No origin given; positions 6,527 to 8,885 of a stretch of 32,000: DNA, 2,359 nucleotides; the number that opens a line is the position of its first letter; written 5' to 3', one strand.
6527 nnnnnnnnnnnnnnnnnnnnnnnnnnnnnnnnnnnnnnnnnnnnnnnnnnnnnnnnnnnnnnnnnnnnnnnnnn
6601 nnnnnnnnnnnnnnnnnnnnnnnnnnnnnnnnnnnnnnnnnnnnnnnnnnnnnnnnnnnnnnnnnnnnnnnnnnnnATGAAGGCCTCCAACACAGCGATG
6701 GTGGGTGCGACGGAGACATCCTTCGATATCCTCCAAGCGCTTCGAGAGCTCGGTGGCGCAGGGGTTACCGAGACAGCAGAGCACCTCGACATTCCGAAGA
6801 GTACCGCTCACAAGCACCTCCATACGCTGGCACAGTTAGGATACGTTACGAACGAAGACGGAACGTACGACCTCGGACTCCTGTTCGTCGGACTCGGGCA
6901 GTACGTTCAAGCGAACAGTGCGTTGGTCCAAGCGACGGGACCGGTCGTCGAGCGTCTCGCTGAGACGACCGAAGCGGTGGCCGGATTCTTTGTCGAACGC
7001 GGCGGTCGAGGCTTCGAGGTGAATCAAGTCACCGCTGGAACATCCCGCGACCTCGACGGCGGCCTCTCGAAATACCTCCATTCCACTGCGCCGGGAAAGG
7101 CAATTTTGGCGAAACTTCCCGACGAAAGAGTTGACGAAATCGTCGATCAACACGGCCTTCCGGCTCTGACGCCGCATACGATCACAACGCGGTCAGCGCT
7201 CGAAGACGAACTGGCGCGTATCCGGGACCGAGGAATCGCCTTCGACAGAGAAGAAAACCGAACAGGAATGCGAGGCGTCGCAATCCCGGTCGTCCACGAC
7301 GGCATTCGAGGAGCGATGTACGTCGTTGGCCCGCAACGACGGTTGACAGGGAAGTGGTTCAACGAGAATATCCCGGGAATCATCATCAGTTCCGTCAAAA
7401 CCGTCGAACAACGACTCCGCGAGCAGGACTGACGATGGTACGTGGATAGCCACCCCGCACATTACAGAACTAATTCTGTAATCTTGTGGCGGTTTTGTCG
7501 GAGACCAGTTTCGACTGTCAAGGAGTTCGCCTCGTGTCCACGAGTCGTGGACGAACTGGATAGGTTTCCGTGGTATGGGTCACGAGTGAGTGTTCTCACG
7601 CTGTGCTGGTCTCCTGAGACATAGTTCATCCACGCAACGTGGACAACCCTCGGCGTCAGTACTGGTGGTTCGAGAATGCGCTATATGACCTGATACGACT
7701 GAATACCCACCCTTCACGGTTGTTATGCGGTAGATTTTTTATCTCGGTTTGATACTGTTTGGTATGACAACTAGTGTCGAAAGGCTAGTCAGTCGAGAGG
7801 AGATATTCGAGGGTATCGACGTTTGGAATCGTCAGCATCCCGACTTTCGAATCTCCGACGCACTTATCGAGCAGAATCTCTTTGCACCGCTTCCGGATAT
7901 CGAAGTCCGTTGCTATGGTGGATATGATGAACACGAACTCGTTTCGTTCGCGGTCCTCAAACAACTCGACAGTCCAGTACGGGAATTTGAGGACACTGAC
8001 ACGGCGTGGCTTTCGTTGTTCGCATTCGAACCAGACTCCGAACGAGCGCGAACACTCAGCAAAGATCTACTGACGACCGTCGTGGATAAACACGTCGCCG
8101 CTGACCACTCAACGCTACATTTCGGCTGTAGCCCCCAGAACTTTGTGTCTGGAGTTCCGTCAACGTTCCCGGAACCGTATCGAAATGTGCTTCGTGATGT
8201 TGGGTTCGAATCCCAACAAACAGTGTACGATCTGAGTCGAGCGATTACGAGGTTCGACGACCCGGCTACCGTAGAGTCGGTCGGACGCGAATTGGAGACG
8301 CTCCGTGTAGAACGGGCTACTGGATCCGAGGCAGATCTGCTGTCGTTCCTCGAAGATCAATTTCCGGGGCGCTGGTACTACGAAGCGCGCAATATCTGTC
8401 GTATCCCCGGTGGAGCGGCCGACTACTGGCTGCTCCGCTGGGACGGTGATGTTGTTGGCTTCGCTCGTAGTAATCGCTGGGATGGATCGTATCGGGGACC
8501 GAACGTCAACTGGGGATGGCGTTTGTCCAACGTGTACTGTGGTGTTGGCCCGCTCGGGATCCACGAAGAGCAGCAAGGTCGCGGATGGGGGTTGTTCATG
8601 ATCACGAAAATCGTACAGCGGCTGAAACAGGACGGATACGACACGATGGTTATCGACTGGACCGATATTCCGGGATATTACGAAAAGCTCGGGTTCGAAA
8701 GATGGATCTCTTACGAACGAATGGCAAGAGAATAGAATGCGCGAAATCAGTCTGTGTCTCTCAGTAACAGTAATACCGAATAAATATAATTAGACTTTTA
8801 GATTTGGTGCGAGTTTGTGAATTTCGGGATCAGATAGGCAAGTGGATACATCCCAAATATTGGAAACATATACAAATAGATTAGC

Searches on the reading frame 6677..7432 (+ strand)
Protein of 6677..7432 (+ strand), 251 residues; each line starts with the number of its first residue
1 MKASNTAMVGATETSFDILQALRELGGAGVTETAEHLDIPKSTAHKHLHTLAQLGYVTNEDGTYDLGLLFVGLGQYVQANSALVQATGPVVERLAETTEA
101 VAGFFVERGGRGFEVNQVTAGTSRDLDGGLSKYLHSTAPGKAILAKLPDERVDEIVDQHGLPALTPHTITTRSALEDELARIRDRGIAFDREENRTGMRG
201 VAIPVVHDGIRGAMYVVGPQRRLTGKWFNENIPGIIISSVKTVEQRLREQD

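Call 61: find_encoding_contigs(protein=window:6677-7432:+, flank=4000, max_places=4)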
Protein window:6677-7432:+ (251 aa): 3 contigs read that carry it; 2 places shown.
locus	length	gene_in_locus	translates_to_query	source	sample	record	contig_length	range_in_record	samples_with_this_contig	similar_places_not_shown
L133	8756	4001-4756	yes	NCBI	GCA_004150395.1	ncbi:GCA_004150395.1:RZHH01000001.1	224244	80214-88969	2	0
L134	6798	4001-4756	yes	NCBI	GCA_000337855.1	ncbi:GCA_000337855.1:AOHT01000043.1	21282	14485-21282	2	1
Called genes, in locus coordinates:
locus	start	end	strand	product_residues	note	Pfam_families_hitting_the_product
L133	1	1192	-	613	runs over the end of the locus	PF00496:SBP_bac_5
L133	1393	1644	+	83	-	-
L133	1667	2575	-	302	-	PF01602:Adaptin_N (faint), PF12717:Cnd1 (faint), PF13513:HEAT_EZ (faint), PF02985:HEAT (faint), PF13646:HEAT_2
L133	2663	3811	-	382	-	PF02746:MR_MLE_N, PF13378:MR_MLE_C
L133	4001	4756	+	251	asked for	PF01978:TrmB (faint), PF01022:HTH_5 (weak), PF09339:HTH_IclR, PF12840:HTH_20, PF01614:IclR_C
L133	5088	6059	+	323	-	PF00583:Acetyltransf_1, PF13508:Acetyltransf_7 (weak), PF08445:FR47 (faint)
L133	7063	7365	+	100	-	-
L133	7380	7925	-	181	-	PF00210:Ferritin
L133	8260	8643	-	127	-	PF24035:DUF7344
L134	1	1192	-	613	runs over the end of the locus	PF00496:SBP_bac_5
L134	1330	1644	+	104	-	-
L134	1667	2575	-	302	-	PF01602:Adaptin_N (faint), PF12717:Cnd1 (faint), PF02985:HEAT (faint), PF13513:HEAT_EZ (faint), PF13646:HEAT_2 (weak)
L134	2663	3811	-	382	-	PF02746:MR_MLE_N, PF13378:MR_MLE_C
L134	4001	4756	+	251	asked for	PF01978:TrmB (faint), PF01022:HTH_5 (weak), PF09339:HTH_IclR, PF12840:HTH_20, PF01614:IclR_C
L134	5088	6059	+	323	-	PF00583:Acetyltransf_1 (weak), PF13508:Acetyltransf_7 (weak)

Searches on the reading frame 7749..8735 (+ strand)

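Call 52: search_protein_families(library=pfam, proteins=[window:7749-8735:+], max_evalue=0.01)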
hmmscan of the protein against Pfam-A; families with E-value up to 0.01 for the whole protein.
window:7749-8735:+ (328 aa): 3 families
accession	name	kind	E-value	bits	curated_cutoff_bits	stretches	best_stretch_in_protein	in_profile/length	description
PF00583.31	Acetyltransf_1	-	2.7e-10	41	20.7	1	204-316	11-116/116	Acetyltransferase (GNAT) family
PF13508.13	Acetyltransf_7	-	1.1e-06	29.3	27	1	225-317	4-83/84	Acetyltransferase (GNAT) domain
PF08445.16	FR47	-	7.1e-05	23.2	22.1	1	255-322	13-83/86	FR47-like protein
